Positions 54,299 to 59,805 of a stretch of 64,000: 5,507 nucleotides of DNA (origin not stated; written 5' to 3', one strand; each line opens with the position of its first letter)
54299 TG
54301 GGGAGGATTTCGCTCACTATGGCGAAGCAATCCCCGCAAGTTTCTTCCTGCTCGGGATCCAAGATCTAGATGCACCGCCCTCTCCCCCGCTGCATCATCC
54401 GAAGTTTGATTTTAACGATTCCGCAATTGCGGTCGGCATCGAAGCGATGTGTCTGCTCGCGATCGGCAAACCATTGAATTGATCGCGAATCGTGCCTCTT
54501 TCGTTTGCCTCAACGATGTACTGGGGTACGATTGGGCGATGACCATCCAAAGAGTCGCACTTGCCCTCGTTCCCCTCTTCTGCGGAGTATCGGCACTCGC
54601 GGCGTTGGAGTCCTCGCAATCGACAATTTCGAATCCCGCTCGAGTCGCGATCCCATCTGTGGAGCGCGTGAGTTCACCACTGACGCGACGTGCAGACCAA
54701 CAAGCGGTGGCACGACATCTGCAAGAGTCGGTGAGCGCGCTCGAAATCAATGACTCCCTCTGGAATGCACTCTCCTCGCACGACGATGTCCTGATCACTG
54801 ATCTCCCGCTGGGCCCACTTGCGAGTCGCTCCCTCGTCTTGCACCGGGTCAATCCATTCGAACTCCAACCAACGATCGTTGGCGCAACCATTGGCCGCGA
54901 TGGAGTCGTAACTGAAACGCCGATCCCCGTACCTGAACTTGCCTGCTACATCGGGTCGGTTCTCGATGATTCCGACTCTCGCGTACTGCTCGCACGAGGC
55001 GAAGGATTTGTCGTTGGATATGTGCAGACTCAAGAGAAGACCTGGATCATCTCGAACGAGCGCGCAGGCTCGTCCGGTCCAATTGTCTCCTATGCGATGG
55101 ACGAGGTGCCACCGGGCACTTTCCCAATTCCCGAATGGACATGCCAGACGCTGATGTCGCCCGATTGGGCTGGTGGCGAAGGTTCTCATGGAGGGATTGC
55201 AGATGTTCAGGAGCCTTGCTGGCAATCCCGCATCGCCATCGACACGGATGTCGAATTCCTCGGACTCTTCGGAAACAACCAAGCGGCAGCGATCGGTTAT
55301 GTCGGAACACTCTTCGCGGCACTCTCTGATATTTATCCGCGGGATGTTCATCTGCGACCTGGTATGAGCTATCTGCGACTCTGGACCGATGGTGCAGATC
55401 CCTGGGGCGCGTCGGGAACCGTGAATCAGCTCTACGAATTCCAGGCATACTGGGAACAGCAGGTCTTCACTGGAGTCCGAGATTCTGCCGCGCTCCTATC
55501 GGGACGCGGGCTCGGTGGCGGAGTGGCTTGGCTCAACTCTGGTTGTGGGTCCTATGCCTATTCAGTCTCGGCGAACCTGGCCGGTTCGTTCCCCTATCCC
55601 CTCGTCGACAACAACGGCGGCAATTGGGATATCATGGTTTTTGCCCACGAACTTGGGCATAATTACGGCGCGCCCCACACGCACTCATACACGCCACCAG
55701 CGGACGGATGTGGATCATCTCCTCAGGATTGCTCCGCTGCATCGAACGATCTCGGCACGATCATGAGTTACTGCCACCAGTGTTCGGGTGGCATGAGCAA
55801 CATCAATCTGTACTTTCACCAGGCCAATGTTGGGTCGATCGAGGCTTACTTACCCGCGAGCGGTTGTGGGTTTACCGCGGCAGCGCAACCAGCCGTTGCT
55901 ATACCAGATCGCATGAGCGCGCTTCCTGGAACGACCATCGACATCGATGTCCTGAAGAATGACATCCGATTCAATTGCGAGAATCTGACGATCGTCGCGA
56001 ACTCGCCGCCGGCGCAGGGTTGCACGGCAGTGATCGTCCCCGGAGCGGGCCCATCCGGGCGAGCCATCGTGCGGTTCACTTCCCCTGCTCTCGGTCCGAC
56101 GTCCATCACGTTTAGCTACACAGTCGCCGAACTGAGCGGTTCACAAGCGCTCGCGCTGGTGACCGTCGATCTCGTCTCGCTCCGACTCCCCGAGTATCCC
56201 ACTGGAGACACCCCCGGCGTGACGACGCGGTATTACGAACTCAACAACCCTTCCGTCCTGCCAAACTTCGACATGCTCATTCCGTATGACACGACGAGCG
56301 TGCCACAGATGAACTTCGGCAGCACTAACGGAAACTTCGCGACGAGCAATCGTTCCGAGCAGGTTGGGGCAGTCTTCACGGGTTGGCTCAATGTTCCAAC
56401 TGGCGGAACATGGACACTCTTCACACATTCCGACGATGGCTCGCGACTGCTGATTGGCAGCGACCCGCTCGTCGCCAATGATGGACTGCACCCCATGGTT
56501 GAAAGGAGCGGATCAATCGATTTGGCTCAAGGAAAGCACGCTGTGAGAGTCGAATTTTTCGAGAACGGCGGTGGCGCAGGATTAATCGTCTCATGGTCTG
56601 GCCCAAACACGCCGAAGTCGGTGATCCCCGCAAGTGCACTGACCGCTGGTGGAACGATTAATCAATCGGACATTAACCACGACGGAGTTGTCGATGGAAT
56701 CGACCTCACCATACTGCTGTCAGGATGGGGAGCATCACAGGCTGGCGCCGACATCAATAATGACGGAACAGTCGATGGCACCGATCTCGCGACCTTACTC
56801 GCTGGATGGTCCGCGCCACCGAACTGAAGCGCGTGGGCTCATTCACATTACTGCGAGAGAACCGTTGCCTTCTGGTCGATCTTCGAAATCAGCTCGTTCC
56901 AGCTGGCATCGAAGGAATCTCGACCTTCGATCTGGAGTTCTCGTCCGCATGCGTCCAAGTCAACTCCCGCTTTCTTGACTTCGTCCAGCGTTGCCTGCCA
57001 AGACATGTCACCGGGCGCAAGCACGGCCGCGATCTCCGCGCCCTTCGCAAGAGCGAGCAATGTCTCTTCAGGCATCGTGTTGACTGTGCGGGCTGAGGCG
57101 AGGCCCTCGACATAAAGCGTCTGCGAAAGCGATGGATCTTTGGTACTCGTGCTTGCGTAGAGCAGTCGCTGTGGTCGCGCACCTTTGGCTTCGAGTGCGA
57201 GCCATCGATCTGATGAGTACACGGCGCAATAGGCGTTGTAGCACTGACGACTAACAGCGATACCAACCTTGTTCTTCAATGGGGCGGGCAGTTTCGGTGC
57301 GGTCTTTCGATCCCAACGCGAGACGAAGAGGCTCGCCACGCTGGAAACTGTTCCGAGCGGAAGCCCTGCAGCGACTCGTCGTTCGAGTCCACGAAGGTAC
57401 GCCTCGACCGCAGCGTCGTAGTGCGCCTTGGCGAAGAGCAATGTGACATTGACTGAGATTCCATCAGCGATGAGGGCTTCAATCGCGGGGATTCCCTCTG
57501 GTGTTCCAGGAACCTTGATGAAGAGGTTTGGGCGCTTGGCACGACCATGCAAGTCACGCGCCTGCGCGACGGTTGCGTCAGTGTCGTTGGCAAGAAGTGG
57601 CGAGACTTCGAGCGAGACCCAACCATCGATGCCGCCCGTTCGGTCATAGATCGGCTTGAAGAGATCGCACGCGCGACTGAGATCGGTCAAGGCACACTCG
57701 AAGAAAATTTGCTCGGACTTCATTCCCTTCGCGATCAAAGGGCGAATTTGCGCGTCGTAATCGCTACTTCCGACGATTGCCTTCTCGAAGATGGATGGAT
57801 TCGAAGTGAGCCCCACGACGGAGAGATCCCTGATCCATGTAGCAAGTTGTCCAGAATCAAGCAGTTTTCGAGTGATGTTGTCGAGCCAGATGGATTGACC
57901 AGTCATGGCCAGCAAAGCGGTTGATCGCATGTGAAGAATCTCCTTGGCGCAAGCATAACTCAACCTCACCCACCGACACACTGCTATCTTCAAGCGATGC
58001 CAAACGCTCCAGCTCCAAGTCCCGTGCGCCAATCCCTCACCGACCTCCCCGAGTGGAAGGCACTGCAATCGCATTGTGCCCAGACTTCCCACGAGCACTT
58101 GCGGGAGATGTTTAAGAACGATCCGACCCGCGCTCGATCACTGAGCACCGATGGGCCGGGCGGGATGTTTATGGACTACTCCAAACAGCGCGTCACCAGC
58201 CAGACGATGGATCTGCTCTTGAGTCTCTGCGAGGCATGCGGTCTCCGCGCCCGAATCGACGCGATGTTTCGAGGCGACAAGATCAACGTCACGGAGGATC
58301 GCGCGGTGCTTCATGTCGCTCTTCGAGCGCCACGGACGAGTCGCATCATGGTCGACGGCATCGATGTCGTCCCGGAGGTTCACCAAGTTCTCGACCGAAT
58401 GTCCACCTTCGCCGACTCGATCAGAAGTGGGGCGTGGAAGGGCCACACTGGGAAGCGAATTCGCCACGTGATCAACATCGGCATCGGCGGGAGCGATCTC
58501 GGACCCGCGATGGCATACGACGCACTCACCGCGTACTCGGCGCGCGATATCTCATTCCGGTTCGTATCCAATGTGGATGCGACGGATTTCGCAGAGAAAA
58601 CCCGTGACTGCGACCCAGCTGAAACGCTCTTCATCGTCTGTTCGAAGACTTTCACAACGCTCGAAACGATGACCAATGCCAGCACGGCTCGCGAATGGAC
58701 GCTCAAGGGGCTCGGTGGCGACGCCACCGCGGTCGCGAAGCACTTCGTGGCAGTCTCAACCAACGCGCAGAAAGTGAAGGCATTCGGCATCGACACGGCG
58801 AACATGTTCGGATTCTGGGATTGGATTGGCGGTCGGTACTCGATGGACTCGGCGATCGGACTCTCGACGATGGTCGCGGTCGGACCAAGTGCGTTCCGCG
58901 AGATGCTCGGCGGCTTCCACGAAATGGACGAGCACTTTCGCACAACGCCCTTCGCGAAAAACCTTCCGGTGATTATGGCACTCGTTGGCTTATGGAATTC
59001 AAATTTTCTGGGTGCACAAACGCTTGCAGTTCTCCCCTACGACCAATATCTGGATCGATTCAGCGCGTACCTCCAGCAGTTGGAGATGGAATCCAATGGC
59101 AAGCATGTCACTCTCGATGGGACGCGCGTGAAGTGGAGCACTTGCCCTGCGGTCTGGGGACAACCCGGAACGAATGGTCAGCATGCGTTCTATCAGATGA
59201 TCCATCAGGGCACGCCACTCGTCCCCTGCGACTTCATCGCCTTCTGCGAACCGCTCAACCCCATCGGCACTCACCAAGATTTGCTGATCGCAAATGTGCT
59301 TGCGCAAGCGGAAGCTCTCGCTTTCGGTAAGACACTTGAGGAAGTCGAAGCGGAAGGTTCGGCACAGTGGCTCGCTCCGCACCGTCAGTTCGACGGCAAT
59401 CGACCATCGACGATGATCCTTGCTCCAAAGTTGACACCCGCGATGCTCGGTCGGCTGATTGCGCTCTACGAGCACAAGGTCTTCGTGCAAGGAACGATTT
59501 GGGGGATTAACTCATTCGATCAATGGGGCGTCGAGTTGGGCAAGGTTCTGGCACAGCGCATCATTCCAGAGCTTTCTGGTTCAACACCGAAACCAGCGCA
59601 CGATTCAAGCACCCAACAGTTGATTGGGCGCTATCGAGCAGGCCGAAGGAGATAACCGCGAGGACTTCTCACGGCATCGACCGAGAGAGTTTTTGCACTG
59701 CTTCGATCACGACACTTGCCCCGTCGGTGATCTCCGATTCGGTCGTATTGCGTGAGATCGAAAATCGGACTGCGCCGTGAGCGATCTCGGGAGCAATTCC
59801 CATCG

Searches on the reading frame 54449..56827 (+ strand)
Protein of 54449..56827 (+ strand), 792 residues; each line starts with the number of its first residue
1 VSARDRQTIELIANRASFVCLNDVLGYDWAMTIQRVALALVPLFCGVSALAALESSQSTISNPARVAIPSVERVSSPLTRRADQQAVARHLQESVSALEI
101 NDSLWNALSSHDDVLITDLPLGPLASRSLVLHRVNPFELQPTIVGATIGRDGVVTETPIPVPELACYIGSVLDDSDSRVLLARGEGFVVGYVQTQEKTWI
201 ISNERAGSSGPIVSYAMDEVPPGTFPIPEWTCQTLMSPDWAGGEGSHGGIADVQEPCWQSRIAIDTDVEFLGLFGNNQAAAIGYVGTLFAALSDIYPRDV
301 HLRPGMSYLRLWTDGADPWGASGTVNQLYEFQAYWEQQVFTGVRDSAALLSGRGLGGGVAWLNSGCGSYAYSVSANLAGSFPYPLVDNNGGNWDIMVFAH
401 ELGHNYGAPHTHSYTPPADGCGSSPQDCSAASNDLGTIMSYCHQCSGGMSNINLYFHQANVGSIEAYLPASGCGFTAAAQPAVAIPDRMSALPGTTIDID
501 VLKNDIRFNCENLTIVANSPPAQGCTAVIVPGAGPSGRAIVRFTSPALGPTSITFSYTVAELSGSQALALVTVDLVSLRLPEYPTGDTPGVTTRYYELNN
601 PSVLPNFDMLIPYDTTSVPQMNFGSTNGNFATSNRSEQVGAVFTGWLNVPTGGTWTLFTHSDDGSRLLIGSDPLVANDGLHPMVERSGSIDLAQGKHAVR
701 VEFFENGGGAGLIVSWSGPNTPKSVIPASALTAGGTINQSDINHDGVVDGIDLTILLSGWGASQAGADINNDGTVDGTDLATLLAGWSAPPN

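Call 22: search_protein_families(library=pfam, proteins=[window:54449-56827:+], max_evalue=0.001)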
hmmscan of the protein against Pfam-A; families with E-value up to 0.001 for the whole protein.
window:54449-56827:+ (792 aa): 7 families
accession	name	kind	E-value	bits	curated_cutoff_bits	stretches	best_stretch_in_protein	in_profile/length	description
PF13688.12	Reprolysin_5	-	2.7e-17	64.1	27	1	261-444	6-189/196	Metallo-peptidase family M12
PF13583.11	Reprolysin_4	-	5e-13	49.6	22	1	344-447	92-181/203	Metallo-peptidase family M12B Reprolysin-like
PF07691.17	PA14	-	1.4e-12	48.1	24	1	589-728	3-145/147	PA14 domain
PF13574.12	Reprolysin_2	-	1.1e-07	32.4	27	1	358-445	89-176/195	Metallo-peptidase family M12B Reprolysin-like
PF00404.24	Dockerin_1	-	5.2e-07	30.2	22.9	1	740-783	2-52/57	Dockerin type I domain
PF17963.7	Big_9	-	5e-06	27.8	23.6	1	480-573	2-88/89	Bacterial Ig domain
PF13582.12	Reprolysin_3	-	7.6e-06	26.9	22.4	1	342-411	61-123/123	Metallo-peptidase family M12B Reprolysin-like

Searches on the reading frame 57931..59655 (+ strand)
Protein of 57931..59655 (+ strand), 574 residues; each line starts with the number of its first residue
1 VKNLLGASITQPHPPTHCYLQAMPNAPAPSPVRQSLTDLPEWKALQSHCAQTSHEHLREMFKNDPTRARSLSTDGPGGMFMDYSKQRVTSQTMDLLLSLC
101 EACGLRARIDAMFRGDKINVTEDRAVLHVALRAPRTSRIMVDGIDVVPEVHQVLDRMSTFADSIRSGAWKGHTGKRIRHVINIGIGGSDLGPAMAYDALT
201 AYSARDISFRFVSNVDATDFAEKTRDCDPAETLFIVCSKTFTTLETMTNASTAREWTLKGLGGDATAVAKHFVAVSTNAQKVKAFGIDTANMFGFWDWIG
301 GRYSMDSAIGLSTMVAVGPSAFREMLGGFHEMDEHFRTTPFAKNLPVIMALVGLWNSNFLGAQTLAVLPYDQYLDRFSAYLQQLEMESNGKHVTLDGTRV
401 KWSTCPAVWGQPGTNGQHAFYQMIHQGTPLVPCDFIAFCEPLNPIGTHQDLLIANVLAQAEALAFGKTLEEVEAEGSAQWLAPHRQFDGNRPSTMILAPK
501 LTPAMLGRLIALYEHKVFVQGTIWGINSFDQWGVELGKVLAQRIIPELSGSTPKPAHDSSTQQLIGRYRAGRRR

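Call 22: search_protein_families(library=pfam, proteins=[window:57931-59655:+], max_evalue=0.001)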
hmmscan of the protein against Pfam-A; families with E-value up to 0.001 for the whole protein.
window:57931-59655:+ (574 aa): 1 family
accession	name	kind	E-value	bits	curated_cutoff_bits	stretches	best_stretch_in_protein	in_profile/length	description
PF00342.24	PGI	-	1.3e-215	717.1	22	1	82-565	1-486/486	Phosphoglucose isomerase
